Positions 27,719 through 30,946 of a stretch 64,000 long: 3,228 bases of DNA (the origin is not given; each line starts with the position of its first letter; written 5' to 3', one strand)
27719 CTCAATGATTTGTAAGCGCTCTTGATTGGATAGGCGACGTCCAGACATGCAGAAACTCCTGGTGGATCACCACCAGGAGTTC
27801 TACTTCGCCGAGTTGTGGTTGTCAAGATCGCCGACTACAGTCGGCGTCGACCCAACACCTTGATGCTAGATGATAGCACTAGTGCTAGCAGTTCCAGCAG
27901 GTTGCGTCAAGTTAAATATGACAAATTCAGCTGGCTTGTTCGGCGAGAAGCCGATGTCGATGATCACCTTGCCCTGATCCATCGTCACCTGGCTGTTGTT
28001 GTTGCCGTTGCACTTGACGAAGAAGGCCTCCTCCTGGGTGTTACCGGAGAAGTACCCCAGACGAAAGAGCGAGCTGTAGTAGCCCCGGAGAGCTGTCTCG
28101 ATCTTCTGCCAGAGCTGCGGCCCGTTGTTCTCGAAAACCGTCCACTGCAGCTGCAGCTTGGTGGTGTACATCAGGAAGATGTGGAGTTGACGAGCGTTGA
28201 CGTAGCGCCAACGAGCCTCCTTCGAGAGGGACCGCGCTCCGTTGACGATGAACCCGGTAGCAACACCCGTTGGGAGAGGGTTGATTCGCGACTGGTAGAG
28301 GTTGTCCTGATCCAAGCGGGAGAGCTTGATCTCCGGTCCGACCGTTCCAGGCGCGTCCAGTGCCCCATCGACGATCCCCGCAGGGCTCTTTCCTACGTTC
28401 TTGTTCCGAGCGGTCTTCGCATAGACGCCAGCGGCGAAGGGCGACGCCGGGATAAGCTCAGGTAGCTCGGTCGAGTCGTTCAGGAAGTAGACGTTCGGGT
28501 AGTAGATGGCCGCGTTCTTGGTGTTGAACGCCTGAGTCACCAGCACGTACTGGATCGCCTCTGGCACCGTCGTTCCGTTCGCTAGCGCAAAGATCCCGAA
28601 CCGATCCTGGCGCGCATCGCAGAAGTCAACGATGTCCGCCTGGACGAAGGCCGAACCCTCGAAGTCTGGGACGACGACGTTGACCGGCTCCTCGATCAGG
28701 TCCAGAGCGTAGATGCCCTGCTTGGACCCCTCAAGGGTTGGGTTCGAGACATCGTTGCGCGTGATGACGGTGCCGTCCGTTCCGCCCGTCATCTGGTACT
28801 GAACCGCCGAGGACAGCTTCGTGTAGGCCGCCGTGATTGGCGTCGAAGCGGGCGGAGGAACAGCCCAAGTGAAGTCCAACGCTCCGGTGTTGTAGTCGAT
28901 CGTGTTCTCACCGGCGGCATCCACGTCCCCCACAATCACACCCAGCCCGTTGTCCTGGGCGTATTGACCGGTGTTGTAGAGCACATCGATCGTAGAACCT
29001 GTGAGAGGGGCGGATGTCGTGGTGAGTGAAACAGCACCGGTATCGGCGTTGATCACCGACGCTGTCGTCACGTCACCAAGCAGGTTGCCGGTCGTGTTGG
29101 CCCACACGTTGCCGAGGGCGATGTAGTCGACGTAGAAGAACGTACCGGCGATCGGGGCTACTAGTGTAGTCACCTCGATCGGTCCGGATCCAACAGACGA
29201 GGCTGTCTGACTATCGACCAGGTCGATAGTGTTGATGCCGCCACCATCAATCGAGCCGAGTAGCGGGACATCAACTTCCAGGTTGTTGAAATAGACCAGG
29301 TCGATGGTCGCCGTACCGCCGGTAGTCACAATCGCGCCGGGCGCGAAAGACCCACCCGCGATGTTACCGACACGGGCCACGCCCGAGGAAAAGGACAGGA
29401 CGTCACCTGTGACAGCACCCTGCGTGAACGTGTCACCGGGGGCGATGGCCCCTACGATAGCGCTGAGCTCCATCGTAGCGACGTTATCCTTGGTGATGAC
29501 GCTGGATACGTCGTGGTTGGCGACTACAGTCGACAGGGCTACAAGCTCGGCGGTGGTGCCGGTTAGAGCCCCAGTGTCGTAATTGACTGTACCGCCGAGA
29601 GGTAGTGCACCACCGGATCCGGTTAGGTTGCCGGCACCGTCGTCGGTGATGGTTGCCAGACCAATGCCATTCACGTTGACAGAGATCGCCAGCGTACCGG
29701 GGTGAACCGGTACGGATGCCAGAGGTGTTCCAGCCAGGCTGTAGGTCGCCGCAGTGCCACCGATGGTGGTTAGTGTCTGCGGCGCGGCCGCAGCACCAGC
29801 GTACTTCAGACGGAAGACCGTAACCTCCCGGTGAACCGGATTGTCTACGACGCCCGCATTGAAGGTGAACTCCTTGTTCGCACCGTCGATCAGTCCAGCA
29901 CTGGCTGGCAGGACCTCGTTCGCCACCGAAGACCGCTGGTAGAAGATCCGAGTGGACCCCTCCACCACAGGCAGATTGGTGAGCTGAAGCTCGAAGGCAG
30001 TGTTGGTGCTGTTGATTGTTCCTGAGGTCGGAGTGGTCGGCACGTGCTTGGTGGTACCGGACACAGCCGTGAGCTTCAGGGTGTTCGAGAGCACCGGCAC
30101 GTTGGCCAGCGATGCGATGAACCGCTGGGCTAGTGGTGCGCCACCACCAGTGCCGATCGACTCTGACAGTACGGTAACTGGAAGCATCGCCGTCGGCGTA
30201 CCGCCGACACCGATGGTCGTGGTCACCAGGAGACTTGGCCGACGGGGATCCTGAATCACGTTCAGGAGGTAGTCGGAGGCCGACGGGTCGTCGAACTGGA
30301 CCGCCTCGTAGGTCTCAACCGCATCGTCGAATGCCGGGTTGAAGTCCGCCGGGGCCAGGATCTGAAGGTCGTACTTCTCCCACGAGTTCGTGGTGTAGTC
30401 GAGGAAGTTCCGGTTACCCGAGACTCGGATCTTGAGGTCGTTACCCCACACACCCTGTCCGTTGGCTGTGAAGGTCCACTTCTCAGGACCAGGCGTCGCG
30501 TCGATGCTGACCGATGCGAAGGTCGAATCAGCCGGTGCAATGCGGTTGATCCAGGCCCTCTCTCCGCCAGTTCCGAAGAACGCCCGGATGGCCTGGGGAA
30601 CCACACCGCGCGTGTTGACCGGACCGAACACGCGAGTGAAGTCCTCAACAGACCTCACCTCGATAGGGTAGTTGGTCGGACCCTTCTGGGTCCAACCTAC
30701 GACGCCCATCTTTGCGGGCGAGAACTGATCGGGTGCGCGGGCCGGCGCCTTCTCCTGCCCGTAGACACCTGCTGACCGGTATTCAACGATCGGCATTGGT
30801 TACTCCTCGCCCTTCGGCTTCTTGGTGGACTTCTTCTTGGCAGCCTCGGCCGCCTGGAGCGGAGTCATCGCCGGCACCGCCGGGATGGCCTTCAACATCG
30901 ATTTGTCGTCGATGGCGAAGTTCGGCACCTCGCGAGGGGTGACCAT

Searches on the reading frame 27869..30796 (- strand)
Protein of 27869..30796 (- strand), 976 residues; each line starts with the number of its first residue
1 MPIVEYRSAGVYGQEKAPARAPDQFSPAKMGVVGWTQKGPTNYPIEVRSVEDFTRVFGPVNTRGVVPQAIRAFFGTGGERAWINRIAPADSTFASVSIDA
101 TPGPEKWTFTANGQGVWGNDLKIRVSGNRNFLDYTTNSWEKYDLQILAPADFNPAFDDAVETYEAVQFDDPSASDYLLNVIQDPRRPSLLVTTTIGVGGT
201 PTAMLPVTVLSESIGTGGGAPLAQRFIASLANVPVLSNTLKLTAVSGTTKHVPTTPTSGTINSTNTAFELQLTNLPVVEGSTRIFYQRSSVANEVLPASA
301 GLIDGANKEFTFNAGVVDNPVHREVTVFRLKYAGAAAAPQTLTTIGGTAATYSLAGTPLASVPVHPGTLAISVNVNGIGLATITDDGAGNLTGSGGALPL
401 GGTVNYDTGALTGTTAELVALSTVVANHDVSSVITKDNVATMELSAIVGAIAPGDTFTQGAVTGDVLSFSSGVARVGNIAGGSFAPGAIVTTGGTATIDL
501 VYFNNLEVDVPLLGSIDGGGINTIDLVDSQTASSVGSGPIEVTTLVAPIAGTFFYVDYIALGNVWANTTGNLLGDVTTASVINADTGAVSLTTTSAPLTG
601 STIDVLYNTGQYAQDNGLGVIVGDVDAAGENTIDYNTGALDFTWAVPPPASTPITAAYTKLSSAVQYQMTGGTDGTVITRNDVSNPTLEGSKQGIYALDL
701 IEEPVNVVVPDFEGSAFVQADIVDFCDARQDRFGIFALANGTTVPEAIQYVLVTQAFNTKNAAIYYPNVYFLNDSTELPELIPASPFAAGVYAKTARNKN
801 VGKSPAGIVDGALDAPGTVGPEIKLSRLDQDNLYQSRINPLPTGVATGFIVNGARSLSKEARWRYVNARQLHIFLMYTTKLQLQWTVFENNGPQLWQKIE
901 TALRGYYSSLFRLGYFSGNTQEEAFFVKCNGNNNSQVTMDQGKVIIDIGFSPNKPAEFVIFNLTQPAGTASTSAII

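Call 17: search_protein_families(library=pfam, proteins=[window:27869-30796:-], max_evalue=0.001)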
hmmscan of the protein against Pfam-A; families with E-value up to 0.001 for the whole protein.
window:27869-30796:- (976 aa): 2 families
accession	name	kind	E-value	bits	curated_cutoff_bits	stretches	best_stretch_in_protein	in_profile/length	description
PF17482.7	Phage_sheath_1C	-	3.3e-07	30.7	26.9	1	859-963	2-101/104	Phage tail sheath C-terminal domain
PF04984.19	Phage_sheath_1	-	3.9e-06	27.2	31.4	1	703-856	18-167/168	Phage tail sheath protein subtilisin-like domain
